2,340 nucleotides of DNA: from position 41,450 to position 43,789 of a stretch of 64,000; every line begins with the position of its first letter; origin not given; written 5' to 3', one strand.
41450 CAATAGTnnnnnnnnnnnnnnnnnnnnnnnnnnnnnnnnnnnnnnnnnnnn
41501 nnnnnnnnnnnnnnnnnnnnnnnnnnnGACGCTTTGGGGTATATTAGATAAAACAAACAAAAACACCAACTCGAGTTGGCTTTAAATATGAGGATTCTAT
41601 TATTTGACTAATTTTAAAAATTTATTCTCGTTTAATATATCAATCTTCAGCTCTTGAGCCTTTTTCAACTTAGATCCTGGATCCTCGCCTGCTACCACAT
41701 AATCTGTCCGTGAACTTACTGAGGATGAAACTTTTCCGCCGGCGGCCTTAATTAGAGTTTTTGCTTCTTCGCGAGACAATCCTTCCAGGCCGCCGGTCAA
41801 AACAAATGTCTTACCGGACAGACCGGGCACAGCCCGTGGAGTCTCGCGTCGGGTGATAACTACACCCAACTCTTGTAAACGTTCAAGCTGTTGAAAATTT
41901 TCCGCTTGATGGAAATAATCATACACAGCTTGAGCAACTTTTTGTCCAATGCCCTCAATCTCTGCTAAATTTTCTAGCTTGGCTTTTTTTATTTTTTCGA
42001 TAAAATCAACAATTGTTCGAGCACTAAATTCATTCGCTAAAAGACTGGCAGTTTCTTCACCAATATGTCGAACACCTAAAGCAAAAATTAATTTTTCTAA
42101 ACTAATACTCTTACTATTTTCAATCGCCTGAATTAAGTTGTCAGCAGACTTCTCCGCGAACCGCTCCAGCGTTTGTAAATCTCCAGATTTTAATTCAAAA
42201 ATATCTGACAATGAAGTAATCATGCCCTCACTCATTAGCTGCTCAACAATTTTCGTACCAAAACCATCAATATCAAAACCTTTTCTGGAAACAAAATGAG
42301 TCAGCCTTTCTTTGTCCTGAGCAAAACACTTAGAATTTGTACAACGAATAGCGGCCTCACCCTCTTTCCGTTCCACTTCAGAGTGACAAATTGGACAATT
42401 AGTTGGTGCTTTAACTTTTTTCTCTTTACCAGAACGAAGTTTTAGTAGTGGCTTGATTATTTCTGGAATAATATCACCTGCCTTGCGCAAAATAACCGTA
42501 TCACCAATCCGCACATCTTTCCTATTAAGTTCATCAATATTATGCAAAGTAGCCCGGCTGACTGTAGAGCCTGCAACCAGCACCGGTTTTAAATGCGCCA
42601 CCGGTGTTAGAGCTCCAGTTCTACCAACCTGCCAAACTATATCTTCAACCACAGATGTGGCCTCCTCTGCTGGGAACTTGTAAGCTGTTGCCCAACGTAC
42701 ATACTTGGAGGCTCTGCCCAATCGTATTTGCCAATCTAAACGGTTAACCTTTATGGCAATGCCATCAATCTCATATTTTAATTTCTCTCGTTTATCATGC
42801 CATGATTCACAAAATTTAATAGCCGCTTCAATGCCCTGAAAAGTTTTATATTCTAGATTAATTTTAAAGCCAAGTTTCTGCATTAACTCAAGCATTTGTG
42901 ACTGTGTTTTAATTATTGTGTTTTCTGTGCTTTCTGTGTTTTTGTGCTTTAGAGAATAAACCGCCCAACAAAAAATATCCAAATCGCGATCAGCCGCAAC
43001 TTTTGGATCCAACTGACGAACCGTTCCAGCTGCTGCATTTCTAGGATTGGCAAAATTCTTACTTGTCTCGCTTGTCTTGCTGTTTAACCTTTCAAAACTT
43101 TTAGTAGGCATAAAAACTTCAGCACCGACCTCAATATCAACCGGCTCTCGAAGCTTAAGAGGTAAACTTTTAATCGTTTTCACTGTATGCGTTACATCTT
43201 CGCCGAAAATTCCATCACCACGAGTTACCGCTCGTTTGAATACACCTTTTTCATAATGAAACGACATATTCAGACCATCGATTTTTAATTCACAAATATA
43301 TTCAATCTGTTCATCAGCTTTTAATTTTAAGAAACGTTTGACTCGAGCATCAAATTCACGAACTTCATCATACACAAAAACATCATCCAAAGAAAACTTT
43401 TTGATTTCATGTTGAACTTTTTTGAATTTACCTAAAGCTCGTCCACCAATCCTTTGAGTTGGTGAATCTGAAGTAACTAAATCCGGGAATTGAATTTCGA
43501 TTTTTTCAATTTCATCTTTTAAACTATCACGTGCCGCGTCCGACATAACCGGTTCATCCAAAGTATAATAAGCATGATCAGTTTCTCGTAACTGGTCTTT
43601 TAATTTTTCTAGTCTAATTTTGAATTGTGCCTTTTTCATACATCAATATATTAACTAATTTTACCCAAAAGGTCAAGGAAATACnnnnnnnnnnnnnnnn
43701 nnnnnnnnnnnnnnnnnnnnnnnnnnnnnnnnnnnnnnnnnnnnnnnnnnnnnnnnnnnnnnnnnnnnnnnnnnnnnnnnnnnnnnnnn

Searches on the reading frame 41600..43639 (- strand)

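Call 64: search_protein_families(library=pfam, proteins=[window:41600-43639:-], max_evalue=0.00001)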
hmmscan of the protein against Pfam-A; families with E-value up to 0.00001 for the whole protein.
window:41600-43639:- (679 aa): 7 families
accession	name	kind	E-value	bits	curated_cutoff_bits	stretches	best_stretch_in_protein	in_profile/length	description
PF01653.23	DNA_ligase_aden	-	2.4e-83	280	27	1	71-325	3-253/253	NAD-dependent DNA ligase adenylation domain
PF03120.22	DNA_ligase_OB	-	2.1e-34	117.6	32.9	1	329-405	2-78/79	NAD-dependent DNA ligase OB-fold domain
PF00533.33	BRCT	-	1.5e-17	64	21.3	1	607-675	6-75/78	BRCA1 C Terminus (BRCT) domain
PF12826.13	HHH_2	-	2.1e-17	63.4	27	1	517-582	2-61/64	Helix-hairpin-helix motif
PF03119.21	DNA_ligase_ZBD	-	5.8e-11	42.5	25.8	1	414-438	1-25/27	NAD-dependent DNA ligase C4 zinc finger domain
PF14520.12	HHH_5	-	3e-10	40.9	27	0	521-573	5-52/57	Helix-hairpin-helix domain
PF12738.14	PTCB-BRCT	-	2e-06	28.1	22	0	615-670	5-60/63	twin BRCT domain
